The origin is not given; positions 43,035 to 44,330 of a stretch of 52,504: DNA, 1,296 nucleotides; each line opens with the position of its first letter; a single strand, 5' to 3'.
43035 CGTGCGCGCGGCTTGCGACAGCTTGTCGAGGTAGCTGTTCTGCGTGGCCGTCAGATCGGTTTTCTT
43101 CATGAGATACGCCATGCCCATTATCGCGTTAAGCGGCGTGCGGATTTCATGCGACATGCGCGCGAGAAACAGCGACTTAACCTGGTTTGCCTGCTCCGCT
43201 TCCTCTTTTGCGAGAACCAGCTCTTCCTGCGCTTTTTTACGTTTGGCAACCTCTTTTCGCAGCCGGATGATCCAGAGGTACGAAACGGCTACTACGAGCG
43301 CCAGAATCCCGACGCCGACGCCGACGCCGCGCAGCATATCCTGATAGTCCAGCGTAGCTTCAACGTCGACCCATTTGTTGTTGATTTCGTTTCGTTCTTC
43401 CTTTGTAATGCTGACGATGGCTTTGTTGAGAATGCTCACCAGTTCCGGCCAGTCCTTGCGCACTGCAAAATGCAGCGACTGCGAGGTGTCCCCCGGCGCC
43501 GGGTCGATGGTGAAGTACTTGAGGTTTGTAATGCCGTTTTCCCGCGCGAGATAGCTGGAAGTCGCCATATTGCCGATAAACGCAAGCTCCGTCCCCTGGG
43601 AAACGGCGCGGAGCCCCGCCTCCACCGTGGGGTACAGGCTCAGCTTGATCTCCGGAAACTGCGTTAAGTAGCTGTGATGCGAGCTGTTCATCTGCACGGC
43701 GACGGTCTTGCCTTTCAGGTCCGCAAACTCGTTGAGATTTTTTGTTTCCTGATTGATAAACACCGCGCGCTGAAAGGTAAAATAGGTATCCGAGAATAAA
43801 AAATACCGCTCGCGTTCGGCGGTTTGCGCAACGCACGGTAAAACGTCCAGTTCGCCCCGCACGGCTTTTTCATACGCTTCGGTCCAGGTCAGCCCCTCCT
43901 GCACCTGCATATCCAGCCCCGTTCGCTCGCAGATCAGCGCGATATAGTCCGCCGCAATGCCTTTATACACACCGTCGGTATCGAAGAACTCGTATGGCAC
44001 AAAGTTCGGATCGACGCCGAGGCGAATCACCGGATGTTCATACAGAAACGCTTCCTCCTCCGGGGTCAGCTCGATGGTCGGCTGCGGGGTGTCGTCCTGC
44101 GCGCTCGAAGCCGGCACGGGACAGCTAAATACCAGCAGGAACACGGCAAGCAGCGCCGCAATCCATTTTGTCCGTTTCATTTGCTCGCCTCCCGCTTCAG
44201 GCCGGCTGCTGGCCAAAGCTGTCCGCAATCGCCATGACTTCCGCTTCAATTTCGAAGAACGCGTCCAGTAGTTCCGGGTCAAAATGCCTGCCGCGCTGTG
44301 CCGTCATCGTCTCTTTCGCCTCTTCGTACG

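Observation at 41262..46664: Three-component sensor: orphan sugar-binding lipoprotein + REC-HD-GYP + BvgS-like hybrid kinase, linking extracellular carbohydrate sensing to c-di-GMP degradation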

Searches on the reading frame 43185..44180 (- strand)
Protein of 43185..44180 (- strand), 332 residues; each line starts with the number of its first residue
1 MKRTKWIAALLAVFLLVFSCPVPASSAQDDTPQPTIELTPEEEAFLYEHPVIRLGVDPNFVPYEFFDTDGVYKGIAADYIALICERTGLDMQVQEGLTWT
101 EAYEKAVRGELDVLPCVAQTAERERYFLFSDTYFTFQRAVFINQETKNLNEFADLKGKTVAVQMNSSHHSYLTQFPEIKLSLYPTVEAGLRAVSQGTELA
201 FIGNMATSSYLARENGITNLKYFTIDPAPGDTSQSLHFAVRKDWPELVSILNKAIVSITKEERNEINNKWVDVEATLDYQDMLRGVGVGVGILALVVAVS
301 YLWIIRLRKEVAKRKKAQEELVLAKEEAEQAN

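Call 55: find_homologous_proteins(query=window:43185-44180:-, max_evalue=1e-10)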
Query seq(332 aa) (332 aa): 155 proteins with E <= 1e-10 among 4843 candidates; the best 120 are listed.
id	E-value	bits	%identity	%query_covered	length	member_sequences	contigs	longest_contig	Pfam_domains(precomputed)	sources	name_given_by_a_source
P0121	1.0e-147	509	68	100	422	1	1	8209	PF00497.26,PF00512.32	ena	-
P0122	1.0e-142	493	95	69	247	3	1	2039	PF00497.26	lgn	-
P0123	5.0e-112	392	59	93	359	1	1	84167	PF00497.26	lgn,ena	-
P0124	6.2e-110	385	56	98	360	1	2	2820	PF00497.26,PF00512.32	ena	-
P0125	7.8e-108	378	52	100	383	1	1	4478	PF00497.26,PF00512.32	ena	-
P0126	5.2e-107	376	54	97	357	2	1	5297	PF00497.26,PF00512.32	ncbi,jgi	jgi:ABC-type amino acid transport substrate-binding protein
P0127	2.2e-106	374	55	91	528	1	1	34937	PF00497.26,PF02518.32,PF00512.32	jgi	-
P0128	1.6e-105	371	55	96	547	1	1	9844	PF00497.26,PF02518.32,PF00512.32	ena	-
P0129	7.8e-104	365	55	90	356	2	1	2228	PF00497.26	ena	-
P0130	1.8e-102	361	56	89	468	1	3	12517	PF00497.26,PF00512.32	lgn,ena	-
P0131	5.4e-102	359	57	88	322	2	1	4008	PF00497.26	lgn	-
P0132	1.6e-100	354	55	84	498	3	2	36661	PF00497.26,PF02518.32,PF00512.32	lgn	-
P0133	2.0e-100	354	52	99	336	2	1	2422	PF00497.26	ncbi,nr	ncbi:MAG TPA: transporter substrate-binding domain-containing protein [Fusibacter sp.]|nr:transporte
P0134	9.3e-100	352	50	99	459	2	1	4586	PF00497.26,PF00512.32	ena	-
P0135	2.7e-99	350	55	90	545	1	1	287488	PF00497.26,PF02518.32,PF00512.32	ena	-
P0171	5.9e-91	323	48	100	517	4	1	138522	PF00497.26,PF00990.27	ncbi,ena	-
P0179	5.9e-88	313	46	98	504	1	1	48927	PF00497.26,PF00990.27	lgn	-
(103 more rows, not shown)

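Call 56: find_encoding_contigs(protein=P0171, flank=7000, max_places=2)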
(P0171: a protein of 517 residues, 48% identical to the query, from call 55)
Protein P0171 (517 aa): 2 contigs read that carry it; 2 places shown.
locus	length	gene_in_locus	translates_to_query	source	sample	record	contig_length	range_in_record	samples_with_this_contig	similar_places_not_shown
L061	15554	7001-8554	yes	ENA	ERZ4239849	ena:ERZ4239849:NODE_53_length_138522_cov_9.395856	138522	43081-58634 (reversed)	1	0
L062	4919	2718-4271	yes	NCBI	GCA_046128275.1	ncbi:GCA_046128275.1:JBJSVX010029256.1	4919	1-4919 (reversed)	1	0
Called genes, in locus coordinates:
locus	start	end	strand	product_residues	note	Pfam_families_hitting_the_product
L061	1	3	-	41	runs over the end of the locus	-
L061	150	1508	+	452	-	PF02550:AcetylCoA_hydro, PF13336:AcetylCoA_hyd_C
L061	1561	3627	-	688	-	PF00571:CBS, PF00989:PAS, PF00989:PAS, PF08448:PAS_4 (weak), PF13426:PAS_9, PF00158:Sigma54_activat, PF14532:Sigma54_activ_2, PF25601:AAA_lid_14, +1 more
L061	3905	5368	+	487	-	PF00999:Na_H_Exchanger, PF02080:TrkA_C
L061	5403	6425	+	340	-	PF09986:DUF2225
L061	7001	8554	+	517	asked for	PF00497:SBP_bac_3, PF00990:GGDEF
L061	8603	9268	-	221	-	PF13175:AAA_15 (weak)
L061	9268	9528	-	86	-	-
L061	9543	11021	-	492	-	PF13175:AAA_15, PF13476:AAA_23 (weak)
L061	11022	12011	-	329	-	PF00149:Metallophos, PF12850:Metallophos_2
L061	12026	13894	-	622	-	PF01580:FtsK_SpoIIIE (faint), PF01935:DUF87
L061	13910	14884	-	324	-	PF09376:NurA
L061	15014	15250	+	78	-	-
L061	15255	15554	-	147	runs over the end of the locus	PF04657:DMT_YdcZ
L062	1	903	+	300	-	?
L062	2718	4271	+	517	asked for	PF00497:SBP_bac_3, PF00990:GGDEF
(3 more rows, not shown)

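Call 57: find_encoding_contigs(protein=P0135, flank=7000, max_places=2)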
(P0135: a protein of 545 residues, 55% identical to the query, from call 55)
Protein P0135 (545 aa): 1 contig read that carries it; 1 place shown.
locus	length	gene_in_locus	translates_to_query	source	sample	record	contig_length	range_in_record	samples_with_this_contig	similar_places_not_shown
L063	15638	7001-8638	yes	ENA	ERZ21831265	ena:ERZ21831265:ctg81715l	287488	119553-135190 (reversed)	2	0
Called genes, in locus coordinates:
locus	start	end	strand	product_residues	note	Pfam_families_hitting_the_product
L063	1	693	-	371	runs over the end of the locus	PF00478:IMPDH (faint), PF03060:NMO, PF01180:DHO_dh (weak)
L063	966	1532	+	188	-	PF28474:DUF8412, PF13376:OmdA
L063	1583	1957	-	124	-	-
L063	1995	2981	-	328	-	PF09992:NAGPA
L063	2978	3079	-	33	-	-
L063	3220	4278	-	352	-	PF13539:Peptidase_M15_4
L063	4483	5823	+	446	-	PF01547:SBP_bac_1, PF13416:SBP_bac_8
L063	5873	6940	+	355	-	PF00072:Response_reg, PF13487:HD_5, PF01966:HD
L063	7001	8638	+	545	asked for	PF00497:SBP_bac_3, PF00512:HisKA, PF02518:HATPase_c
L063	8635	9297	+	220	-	PF00072:Response_reg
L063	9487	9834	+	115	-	PF00126:HTH_1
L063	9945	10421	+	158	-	PF03466:LysR_substrate (weak)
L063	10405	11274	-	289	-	PF02219:MTHFR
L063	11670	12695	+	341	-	PF07694:5TM-5TMR_LYT, PF00990:GGDEF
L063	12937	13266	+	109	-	PF21349:RUBY_RBDX, PF23458:DUF7130 (weak)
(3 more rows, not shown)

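Call 58: find_encoding_contigs(protein=P0179, flank=7000, max_places=2)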
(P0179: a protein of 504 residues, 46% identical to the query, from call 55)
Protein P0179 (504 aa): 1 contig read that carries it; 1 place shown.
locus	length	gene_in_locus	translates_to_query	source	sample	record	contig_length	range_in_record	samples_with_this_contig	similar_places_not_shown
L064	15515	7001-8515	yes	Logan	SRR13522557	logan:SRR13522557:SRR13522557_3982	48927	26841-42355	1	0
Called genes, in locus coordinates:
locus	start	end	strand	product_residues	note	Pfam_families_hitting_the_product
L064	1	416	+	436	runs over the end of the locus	PF01979:Amidohydro_1, PF07969:Amidohydro_3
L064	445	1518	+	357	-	PF01180:DHO_dh, PF13187:Fer4_9 (faint), PF12797:Fer4_2 (faint), PF12837:Fer4_6 (faint), PF13237:Fer4_10 (weak), PF14697:Fer4_21 (weak), PF12838:Fer4_7, PF00037:Fer4 (weak), +1 more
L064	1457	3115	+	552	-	PF07969:Amidohydro_3, PF01979:Amidohydro_1, PF07969:Amidohydro_3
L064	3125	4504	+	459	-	PF07969:Amidohydro_3 (weak), PF01979:Amidohydro_1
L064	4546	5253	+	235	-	PF19842:YqeC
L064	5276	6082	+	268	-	PF26018:BSH_RND_rel (faint)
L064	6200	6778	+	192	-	PF01128:IspD (weak), PF02348:CTP_transf_3 (weak), PF12804:NTP_transf_3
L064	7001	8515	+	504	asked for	PF00497:SBP_bac_3, PF00990:GGDEF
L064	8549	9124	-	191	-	PF08551:DUF1751 (weak), PF01694:Rhomboid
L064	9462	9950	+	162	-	PF00581:Rhodanese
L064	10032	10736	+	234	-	PF09335:VTT_dom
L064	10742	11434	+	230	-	PF09335:VTT_dom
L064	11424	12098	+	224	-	PF01983:CofC, PF09837:DUF2064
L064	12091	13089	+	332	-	PF01633:Choline_kinase (weak), PF01636:APH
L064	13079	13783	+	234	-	PF00535:Glycos_transf_2, PF10111:Glyco_tranf_2_2 (weak)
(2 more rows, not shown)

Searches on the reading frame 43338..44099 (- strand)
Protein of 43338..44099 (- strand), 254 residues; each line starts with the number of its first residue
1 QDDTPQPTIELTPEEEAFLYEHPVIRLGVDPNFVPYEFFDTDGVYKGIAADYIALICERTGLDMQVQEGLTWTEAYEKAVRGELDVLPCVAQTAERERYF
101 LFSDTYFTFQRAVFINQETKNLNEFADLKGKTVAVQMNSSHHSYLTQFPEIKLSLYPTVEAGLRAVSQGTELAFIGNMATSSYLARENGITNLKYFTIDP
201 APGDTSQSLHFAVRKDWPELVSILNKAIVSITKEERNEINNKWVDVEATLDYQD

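Call 23: search_solved_structures(query=window:43338-44099:-, max_evalue=0.001, show_alignments=2)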
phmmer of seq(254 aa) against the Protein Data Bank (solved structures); distinct sequences matched with E-value up to 0.001: 53.
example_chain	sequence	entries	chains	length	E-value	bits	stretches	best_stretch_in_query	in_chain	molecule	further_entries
7ejg_C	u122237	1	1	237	2e-37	132.5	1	11-244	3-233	EAL domain-containing protein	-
4q0c_A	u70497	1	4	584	1.1e-34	123.4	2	13-244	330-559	Virulence sensor protein BvgS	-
9ilw_A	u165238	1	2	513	3.1e-27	99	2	8-251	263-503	Acid-sensing system histidine kinase EvgS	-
3mpl_A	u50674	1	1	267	1.1e-18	71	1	13-244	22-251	Virulence sensor protein bvgS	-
3mpk_A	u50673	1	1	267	1.6e-18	70.5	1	13-244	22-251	Virulence sensor protein bvgS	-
3h7m_A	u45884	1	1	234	9.7e-18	68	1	21-246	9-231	Sensor protein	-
6h30_A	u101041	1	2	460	4.8e-15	59.1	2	24-245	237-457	Glutamine ABC transporter permease and substrate binding protein protein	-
5t0w_A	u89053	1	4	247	9.1e-15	58.2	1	22-243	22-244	AncCDT-1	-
5tuj_C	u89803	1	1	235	9.5e-15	58.2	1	23-243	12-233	Ancestral protein CDT-Anc1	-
4zv1_A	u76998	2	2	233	5.9e-13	52.3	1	24-243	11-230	AncQR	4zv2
4prs_A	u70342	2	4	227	1.3e-12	51.2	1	25-244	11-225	ABC-type transporter, periplasmic subunit family 3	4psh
4ohn_A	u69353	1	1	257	1.9e-12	50.6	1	23-246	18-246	ABC transporter substrate-binding protein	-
6svf_A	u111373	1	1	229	3.1e-12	50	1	25-239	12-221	Amino acid ABC transporter, periplasmic amino acid-binding protein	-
4g4p_A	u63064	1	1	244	1.1e-11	48.1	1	26-230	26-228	Amino acid ABC transporter, amino acid-binding/permease protein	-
6ggv_A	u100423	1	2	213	2e-11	47.3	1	25-226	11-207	Amino acid ABC transporter, periplasmic amino acid-binding protein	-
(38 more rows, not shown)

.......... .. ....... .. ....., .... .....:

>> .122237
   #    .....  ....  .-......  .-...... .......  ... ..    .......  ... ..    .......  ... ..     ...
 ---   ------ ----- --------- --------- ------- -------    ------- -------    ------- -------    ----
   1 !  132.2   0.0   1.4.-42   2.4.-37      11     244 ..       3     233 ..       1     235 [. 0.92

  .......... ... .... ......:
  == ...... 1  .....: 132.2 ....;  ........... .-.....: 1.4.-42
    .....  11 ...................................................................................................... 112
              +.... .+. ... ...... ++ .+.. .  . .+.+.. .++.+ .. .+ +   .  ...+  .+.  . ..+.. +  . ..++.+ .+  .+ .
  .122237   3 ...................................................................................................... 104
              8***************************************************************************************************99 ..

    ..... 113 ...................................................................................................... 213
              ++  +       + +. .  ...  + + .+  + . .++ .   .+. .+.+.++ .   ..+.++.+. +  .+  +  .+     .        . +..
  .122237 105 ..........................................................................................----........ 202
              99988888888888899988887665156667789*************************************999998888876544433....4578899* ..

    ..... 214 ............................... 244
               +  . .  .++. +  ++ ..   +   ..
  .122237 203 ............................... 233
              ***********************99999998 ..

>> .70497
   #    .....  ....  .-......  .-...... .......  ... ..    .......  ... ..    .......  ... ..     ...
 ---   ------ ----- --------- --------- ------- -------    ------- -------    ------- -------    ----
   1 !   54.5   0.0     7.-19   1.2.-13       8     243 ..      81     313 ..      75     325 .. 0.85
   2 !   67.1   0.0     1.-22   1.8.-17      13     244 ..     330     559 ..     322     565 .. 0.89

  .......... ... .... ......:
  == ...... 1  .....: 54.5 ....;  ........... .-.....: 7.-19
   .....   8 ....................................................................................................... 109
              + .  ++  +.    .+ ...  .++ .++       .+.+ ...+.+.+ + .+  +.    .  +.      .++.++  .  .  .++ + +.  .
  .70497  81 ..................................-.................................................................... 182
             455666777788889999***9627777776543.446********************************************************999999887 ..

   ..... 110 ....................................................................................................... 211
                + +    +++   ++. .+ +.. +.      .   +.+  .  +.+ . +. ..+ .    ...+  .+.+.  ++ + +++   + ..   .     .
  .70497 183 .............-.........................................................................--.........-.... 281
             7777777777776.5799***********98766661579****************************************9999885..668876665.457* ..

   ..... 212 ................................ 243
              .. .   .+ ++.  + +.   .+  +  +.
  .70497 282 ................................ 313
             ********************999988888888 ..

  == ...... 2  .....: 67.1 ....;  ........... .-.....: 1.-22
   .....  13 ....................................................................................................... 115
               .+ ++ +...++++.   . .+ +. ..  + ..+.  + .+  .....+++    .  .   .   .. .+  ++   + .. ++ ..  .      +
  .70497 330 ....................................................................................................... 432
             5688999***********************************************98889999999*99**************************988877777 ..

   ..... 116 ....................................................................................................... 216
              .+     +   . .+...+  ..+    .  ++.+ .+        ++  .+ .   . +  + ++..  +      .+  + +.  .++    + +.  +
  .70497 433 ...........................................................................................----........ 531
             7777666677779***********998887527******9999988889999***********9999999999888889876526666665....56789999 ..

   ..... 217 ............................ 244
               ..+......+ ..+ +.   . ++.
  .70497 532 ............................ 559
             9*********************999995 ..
